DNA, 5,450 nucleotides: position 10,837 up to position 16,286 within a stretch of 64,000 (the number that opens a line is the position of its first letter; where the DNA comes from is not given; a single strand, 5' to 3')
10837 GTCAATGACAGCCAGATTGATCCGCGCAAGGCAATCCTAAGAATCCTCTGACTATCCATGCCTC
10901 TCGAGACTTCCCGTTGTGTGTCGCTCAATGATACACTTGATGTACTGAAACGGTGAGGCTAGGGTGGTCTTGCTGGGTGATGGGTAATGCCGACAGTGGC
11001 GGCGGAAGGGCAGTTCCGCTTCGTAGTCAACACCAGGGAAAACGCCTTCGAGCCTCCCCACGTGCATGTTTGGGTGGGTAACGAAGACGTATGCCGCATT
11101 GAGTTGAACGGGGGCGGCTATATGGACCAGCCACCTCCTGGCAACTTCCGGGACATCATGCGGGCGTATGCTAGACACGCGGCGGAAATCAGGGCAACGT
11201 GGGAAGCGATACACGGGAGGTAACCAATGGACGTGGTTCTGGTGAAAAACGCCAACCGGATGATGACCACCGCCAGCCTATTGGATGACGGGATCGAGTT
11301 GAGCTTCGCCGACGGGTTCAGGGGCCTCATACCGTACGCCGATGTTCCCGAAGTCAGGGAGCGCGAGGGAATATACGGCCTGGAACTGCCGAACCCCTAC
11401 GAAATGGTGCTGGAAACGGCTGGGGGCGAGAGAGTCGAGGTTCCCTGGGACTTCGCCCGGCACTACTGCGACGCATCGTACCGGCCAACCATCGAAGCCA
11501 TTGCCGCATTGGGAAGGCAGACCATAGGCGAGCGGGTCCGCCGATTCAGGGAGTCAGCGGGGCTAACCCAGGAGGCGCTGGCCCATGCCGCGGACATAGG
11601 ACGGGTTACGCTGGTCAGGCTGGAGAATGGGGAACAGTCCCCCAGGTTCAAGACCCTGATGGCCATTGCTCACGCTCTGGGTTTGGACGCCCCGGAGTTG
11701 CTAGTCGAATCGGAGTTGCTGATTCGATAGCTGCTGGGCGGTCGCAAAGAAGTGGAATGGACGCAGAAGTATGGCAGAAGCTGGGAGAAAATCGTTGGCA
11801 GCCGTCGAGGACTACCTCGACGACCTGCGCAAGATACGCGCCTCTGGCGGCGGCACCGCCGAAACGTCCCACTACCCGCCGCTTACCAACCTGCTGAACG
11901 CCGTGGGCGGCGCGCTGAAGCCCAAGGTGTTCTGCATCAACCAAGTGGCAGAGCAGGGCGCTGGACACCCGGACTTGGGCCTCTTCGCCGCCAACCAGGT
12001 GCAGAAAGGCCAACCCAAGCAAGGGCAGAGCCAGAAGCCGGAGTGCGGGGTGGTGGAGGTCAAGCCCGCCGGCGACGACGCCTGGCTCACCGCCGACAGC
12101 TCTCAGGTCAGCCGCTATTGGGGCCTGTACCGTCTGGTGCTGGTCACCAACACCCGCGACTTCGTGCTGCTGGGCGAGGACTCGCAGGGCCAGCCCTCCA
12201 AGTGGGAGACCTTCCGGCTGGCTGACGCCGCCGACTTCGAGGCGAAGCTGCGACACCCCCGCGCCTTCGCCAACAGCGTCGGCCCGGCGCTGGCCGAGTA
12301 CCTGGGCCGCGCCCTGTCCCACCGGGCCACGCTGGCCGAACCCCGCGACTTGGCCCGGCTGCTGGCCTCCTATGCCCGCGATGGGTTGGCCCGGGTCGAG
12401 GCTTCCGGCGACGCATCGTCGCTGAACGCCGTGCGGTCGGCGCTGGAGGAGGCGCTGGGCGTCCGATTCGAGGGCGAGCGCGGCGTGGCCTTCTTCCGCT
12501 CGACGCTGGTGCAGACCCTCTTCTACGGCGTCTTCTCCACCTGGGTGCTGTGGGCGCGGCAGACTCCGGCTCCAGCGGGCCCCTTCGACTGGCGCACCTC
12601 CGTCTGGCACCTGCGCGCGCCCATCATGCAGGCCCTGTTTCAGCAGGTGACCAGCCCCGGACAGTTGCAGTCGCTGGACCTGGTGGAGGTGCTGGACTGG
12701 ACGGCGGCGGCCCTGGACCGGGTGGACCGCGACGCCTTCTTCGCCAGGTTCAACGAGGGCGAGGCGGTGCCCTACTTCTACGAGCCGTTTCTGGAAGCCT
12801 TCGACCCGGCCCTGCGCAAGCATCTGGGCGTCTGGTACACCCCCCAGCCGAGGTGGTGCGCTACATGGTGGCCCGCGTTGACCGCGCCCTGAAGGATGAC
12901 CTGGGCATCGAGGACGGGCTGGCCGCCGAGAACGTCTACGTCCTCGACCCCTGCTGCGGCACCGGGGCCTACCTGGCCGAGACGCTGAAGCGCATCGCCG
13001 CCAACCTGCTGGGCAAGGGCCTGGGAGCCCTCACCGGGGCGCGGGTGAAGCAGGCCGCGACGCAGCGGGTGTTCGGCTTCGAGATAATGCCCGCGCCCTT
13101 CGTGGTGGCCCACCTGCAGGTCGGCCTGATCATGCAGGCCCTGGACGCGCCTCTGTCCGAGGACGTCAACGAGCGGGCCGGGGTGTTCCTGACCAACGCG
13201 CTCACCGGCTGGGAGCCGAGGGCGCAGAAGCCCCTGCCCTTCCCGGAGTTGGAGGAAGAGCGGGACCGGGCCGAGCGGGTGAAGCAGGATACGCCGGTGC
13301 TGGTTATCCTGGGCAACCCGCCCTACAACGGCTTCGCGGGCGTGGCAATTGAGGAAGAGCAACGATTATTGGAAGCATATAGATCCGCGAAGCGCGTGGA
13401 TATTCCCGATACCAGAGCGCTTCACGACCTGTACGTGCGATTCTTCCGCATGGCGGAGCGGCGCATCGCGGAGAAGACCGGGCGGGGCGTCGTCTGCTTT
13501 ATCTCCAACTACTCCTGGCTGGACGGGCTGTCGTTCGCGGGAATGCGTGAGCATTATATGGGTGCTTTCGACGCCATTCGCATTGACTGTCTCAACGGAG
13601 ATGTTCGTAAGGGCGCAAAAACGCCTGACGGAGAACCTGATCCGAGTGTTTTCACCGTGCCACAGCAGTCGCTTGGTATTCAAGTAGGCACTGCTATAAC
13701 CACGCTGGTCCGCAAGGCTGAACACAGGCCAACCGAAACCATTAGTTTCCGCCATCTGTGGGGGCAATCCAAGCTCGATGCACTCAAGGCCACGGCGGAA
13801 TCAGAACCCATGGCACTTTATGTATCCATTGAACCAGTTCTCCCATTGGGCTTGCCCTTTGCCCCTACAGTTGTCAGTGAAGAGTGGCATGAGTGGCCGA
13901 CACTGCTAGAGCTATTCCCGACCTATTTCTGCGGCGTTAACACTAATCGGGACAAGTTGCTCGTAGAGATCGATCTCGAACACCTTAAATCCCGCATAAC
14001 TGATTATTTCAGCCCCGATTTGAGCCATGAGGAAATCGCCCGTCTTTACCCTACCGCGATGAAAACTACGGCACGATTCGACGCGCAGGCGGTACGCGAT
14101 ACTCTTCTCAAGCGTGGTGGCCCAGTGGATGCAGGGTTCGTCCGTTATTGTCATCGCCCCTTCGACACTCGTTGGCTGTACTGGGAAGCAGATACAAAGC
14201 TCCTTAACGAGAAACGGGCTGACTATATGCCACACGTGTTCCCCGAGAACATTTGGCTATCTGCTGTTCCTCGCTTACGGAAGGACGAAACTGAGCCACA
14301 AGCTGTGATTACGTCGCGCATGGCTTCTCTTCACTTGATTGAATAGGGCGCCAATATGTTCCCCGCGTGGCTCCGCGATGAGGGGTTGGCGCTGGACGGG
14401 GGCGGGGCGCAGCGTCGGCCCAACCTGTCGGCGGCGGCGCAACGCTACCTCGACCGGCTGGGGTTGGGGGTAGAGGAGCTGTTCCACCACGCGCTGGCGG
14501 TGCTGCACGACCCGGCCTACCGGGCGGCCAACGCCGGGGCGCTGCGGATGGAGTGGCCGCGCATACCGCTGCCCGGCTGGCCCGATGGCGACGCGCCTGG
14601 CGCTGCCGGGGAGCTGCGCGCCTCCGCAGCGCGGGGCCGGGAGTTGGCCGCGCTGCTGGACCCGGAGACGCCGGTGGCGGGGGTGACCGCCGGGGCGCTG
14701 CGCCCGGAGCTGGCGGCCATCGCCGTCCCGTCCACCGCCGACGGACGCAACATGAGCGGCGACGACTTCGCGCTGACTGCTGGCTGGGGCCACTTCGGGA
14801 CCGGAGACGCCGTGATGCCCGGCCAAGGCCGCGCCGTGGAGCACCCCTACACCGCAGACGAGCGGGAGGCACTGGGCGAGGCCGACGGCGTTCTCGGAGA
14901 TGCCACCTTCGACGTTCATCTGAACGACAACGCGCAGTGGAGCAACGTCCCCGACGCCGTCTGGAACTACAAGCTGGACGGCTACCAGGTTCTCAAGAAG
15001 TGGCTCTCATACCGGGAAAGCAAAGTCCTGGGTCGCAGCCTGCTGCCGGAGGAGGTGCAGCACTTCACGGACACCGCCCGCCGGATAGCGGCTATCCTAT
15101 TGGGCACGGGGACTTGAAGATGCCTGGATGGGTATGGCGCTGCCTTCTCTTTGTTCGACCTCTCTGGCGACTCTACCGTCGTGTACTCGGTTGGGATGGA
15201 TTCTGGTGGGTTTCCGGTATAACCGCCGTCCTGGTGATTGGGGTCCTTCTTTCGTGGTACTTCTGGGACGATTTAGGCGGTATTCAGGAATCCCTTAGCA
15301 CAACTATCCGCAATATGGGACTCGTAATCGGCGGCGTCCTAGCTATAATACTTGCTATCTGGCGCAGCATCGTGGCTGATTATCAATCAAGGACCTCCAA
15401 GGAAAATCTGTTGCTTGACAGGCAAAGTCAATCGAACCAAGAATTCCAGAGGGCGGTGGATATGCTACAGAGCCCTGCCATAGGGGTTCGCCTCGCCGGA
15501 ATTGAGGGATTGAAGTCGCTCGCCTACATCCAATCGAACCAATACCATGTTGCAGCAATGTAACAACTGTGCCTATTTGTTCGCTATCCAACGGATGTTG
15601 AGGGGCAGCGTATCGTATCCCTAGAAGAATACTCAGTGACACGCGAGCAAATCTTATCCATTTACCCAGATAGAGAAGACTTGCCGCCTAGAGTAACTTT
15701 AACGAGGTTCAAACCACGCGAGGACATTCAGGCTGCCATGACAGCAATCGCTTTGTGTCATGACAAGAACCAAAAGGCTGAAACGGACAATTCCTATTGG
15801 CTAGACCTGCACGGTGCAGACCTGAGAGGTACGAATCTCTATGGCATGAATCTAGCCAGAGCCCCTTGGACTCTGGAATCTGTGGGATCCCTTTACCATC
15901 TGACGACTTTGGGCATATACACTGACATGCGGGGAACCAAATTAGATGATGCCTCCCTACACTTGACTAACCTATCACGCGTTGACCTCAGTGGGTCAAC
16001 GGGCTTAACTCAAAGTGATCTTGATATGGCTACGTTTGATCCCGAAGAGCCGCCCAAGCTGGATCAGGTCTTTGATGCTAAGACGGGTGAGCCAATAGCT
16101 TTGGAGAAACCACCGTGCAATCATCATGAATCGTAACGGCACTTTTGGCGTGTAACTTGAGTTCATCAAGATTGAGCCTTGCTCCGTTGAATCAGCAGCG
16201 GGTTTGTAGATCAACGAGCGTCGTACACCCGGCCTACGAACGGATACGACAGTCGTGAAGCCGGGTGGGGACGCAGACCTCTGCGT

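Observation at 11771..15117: MmeI-like type IIG R-M gene: homopolymer frameshift, in-frame TAG and an AT-rich mosaic patch ending exactly at the stop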

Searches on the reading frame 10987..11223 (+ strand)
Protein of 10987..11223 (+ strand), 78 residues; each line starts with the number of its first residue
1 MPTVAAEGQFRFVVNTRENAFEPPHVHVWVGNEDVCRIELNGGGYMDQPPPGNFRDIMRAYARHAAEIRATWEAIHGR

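Call 28: search_protein_families(library=pfam, proteins=[window:10987-11223:+], max_evalue=0.001)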
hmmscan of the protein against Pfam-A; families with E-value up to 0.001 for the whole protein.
window:10987-11223:+ (78 aa): 1 family
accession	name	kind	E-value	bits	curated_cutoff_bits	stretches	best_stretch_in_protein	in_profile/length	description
PF13711.11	DUF4160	-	3e-06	27.8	23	1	11-73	3-65/65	Domain of unknown function (DUF4160)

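Call 71: search_protein_families(library=padloc, proteins=[window:10987-11220:+], max_evalue=0.001)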
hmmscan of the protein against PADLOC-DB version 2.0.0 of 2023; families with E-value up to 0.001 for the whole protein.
window:10987-11220:+ (78 aa): 0 families

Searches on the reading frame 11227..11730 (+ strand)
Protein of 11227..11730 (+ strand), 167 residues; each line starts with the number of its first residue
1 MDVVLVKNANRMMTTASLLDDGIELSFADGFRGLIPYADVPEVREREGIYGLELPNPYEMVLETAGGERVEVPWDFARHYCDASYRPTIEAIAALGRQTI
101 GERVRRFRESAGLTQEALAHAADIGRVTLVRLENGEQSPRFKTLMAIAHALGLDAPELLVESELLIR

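Call 28: search_protein_families(library=pfam, proteins=[window:11227-11730:+], max_evalue=0.001)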
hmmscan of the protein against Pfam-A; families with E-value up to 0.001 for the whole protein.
window:11227-11730:+ (167 aa): 4 families
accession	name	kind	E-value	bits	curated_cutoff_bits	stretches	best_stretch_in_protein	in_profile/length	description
PF01381.28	HTH_3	-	9.6e-15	54.8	23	1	104-158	1-55/55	Helix-turn-helix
PF13560.12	HTH_31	-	5.4e-14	52.7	27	1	100-158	2-61/64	Helix-turn-helix domain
PF12844.13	HTH_19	-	1.5e-08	34.9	30.2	1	101-159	1-59/64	Helix-turn-helix domain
PF13443.12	HTH_26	-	1.2e-06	29.1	22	1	105-159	3-58/63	Cro/C1-type HTH DNA-binding domain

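Call 71: search_protein_families(library=padloc, proteins=[window:11227-11727:+], max_evalue=0.001)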
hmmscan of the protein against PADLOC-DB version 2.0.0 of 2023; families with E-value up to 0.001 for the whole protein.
window:11227-11727:+ (167 aa): 15 families
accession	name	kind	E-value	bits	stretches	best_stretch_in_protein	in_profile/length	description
PDLC02926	HTH_VI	-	2.4e-10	38.5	1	100-163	2-65/92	-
PDLC03665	Control_protein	-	5.4e-08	31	1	100-161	9-71/77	control protein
PDLC04142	capH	-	9.1e-08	31.1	1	99-162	6-68/103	capH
PDLC03951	RmrA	-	2.1e-06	25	1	101-154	10-63/400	-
PDLC03952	RmrA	-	4.5e-06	23.8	1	95-152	18-75/395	-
PDLC03953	RmrA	-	1.8e-05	22.1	1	99-154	5-60/373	-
PDLC03947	RmrA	-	3.2e-05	21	1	97-152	9-64/383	-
PDLC03946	RmrA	-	3.3e-05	20.8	1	102-153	5-56/357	-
PDLC03671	Control_protein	-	3.9e-05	21.8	1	99-161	14-76/84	control protein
PDLC03944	RmrA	-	4.3e-05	20.7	1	98-152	5-59/384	-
PDLC03954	RmrA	-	4.4e-05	20.6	1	100-155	11-66/380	-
PDLC03949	RmrA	-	4.8e-05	20.4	1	102-154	5-57/363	-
PDLC03948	RmrA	-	9.8e-05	19.4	1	101-153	10-62/397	-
PDLC03664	Control_protein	-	0.00028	19.3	1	100-159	14-73/74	control protein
PDLC04775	PDC-M69A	-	0.0008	17.9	0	98-163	6-71/113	-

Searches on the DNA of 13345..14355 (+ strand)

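Call 46: search_dna_similar(query=window:13345-14355:+, collection=plasmids, mode=distant, max_rows=10)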
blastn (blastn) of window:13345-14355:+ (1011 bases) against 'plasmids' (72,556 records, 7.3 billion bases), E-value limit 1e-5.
Records with a match: 3; places in all: 3; records where one place covers at least 80% of the query: 0.
Best place of each record, by identity: 60-80% 3.
By first word of the organism name: Rhizobium 2; Sphingomonas 1.
By predicted mobility (MOB-suite, as given by PLSDB): non-mobilizable 2; conjugative 1.
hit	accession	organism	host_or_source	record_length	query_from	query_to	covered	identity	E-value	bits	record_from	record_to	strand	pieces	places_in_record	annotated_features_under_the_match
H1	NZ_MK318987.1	Rhizobium rhizogenes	-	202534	146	419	27%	67.9%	9e-14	86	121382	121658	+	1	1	type ISP restriction/modification enzyme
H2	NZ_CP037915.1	Sphingomonas sp. AAP5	water column of an alpine lake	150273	80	237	16%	77.2%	4e-25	123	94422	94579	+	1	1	type ISP restriction/modification enzyme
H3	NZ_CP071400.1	Rhizobium leguminosarum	lentil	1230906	82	208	13%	77.3%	6e-16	94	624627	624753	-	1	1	record has no annotation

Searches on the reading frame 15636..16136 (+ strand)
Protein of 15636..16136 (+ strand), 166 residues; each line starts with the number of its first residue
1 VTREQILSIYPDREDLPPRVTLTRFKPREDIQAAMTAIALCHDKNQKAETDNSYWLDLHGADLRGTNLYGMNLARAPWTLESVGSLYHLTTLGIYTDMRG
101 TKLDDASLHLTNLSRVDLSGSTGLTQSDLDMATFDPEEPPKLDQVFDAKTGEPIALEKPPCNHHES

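Call 28: search_protein_families(library=pfam, proteins=[window:15636-16136:+], max_evalue=0.001)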
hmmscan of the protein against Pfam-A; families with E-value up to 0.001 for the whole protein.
window:15636-16136:+ (166 aa): 1 family
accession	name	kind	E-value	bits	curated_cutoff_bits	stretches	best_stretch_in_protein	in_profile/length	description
PF00805.28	Pentapeptide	-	5.2e-09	36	20.2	1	96-120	16-40/40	Pentapeptide repeats (8 copies)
